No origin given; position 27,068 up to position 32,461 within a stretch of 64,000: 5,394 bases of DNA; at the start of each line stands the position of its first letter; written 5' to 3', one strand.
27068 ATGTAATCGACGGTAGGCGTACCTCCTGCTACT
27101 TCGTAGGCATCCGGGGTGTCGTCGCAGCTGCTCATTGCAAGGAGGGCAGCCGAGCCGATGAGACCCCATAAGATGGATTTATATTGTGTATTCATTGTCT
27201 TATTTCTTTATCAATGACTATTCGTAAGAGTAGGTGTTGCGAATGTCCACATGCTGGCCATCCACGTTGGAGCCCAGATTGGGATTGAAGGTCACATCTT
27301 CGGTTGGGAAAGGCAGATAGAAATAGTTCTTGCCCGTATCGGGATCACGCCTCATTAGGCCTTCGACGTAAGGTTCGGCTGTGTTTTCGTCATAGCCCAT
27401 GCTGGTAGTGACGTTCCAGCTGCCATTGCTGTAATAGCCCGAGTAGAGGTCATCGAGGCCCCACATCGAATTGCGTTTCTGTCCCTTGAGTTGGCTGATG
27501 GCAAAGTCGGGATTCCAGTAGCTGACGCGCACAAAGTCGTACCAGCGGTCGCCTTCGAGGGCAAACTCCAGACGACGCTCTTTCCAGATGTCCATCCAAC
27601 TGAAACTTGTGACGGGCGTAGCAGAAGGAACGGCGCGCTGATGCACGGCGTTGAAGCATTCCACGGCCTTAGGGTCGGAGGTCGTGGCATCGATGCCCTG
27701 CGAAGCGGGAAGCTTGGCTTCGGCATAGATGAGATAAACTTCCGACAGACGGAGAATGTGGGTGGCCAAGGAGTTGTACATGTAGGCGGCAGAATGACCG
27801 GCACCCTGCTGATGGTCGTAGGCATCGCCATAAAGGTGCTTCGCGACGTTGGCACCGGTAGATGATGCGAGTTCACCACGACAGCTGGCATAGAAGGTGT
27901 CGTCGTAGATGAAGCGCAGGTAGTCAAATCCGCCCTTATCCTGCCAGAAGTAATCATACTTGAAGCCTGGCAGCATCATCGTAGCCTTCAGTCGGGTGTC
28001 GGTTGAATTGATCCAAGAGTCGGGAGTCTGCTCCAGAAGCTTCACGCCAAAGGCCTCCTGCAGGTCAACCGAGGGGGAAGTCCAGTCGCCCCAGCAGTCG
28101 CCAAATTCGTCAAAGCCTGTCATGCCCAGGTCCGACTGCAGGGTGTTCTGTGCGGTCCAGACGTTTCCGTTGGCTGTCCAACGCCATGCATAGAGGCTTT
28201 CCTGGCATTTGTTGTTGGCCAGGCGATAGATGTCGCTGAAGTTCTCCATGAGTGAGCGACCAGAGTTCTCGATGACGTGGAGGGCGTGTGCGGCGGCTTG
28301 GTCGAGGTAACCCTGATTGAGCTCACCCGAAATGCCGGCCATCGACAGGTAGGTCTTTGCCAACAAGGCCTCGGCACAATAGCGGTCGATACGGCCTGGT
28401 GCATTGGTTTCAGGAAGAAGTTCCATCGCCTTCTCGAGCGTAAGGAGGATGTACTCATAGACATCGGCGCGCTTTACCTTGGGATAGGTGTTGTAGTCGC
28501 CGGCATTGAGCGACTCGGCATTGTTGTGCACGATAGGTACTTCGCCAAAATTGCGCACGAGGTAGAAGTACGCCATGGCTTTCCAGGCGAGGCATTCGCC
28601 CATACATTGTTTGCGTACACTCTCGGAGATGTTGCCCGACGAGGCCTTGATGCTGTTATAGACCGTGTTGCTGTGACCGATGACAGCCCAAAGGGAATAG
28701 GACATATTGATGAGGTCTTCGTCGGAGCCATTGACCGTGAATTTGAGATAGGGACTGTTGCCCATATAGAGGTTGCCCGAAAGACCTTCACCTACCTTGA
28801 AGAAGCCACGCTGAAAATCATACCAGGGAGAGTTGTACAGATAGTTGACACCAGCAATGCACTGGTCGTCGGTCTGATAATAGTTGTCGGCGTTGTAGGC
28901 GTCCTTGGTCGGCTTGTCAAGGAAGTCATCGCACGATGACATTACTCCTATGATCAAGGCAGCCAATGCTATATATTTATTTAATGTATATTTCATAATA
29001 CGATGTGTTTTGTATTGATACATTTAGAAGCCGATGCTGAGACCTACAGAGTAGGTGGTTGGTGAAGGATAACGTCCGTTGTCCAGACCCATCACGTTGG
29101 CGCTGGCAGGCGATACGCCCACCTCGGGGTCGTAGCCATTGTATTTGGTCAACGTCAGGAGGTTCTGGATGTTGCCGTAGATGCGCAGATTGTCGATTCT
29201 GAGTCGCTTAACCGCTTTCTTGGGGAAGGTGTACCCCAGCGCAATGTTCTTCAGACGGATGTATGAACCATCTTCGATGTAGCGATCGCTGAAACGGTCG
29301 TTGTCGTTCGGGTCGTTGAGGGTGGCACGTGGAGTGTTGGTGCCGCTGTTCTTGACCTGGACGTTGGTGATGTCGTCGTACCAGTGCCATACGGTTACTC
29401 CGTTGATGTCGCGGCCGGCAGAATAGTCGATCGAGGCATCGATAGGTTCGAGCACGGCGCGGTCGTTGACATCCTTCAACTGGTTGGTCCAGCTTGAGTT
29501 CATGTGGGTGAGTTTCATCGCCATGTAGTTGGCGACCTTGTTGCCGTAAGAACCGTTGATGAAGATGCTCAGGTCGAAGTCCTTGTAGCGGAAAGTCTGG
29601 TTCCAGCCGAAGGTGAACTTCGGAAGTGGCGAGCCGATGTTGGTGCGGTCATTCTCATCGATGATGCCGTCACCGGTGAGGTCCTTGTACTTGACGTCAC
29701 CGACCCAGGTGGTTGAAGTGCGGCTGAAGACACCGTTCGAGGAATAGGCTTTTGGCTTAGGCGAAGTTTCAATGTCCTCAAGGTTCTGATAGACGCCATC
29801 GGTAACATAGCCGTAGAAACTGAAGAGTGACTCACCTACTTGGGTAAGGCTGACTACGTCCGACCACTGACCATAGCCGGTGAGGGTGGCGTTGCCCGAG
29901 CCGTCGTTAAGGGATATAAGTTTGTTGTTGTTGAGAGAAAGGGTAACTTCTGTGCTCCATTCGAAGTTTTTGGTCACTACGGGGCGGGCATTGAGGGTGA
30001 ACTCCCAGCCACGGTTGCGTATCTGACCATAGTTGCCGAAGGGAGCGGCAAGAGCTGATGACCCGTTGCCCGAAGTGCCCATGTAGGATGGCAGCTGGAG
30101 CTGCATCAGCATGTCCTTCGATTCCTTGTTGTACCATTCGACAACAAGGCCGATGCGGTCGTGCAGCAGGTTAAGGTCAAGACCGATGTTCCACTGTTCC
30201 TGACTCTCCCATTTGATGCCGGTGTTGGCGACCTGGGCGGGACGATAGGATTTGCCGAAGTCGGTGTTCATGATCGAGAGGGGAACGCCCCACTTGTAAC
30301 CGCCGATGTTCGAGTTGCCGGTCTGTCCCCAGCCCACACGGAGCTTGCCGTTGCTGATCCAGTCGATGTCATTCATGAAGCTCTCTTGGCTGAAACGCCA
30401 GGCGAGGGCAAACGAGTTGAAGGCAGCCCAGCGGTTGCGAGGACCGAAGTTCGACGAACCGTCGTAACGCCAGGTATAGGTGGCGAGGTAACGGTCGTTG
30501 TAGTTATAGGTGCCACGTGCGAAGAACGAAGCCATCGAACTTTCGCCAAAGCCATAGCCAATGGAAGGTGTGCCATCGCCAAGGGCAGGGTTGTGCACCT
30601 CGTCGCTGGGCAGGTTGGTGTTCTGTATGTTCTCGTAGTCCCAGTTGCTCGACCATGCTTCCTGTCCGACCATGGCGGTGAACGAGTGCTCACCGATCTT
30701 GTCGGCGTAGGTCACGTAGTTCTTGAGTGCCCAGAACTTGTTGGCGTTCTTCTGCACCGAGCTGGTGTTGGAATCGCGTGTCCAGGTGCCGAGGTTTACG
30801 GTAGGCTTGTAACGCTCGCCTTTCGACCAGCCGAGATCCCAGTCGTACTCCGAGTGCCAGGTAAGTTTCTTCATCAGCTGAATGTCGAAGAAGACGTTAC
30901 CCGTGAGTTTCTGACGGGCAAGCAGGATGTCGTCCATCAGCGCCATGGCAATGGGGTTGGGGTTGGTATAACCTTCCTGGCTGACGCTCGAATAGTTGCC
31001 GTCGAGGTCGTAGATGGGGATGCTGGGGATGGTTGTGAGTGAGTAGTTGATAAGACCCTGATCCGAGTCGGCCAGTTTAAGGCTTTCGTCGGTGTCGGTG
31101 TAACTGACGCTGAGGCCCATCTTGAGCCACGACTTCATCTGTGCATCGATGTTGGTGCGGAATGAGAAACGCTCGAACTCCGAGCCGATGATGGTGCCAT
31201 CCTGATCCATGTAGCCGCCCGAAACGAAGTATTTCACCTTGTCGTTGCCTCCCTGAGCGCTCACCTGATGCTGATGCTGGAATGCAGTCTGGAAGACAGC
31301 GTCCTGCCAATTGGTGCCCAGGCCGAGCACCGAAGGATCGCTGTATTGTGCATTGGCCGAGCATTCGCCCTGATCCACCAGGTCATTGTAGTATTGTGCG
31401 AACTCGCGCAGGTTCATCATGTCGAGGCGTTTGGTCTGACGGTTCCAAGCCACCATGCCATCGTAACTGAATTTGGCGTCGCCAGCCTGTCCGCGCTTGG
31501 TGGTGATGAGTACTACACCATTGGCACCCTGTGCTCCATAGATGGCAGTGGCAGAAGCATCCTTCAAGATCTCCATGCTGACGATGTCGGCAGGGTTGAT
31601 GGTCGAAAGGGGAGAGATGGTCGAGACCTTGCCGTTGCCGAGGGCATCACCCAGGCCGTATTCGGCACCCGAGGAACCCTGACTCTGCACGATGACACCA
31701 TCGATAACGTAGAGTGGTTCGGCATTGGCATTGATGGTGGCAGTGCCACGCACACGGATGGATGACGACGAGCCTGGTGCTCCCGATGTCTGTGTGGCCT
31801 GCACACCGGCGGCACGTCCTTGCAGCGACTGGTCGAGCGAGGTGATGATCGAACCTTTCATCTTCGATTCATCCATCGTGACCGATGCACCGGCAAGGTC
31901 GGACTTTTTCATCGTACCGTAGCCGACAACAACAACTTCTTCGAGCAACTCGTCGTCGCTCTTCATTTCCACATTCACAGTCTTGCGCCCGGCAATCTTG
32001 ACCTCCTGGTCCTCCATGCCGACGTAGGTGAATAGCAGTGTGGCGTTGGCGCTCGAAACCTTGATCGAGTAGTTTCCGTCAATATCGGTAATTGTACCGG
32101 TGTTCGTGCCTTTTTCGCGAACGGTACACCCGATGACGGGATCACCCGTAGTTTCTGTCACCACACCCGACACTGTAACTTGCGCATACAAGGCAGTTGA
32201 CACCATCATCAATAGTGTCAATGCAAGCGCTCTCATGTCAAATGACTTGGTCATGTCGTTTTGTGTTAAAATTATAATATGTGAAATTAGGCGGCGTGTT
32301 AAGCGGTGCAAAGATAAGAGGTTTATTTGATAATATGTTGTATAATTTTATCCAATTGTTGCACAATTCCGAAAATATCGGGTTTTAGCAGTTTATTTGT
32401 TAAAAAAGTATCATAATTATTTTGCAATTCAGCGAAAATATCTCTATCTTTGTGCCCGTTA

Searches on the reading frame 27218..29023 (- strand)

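Call 11: search_protein_families(library=pfam, proteins=[window:27218-29023:-], max_evalue=0.001)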
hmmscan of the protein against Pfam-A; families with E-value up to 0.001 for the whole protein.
window:27218-29023:- (601 aa): 2 families
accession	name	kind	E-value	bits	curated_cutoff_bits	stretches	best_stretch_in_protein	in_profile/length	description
PF07980.17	SusD_RagB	-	1e-21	78.3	23.1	1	306-586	35-294/297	SusD family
PF14322.12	SusD-like_3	-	6.4e-14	53.1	27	1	98-226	68-191/191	Starch-binding associating with outer membrane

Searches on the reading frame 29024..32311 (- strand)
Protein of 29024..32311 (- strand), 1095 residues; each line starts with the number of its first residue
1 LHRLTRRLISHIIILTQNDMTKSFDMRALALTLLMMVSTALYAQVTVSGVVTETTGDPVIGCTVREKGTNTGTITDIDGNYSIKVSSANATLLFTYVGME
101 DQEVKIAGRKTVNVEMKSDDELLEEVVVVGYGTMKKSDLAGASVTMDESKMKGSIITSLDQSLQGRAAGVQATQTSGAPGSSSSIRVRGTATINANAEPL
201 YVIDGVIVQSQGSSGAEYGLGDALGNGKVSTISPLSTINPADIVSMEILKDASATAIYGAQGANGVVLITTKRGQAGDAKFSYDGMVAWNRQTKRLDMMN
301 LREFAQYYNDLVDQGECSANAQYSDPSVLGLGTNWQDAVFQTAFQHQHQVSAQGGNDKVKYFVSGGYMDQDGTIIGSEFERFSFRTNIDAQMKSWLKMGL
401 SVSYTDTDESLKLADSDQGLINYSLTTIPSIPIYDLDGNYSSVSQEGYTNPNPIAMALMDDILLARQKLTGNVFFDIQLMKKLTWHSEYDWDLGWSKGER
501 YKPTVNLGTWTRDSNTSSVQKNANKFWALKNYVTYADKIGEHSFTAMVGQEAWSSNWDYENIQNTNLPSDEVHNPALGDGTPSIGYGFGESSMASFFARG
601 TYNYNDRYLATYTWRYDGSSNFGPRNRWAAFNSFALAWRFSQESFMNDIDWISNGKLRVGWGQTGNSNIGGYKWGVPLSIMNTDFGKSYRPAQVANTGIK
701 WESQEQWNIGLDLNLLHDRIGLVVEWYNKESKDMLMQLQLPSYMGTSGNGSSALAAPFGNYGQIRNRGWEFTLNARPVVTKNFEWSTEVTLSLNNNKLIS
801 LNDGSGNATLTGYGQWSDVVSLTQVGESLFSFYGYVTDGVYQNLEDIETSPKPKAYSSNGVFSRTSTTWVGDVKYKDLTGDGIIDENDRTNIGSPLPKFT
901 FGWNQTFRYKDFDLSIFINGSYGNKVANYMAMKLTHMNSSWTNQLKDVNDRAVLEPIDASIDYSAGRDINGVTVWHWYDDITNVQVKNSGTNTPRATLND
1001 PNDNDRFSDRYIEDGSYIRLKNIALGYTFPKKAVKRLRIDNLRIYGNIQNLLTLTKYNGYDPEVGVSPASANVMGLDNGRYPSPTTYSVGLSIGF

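Call 11: search_protein_families(library=pfam, proteins=[window:29024-32311:-], max_evalue=0.001)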
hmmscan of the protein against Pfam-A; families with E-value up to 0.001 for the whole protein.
window:29024-32311:- (1095 aa): 3 families
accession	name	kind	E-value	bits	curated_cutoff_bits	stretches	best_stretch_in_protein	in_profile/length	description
PF13715.12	CarbopepD_reg_2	-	4.3e-18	65.6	32.2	1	47-128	1-88/88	CarboxypepD_reg-like domain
PF07715.20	Plug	-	1.5e-13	51.6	23.9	1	136-266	2-107/107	TonB-dependent Receptor Plug Domain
PF13620.12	CarboxypepD_reg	-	3.6e-09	37.3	32.3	1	46-114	1-77/82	Carboxypeptidase regulatory-like domain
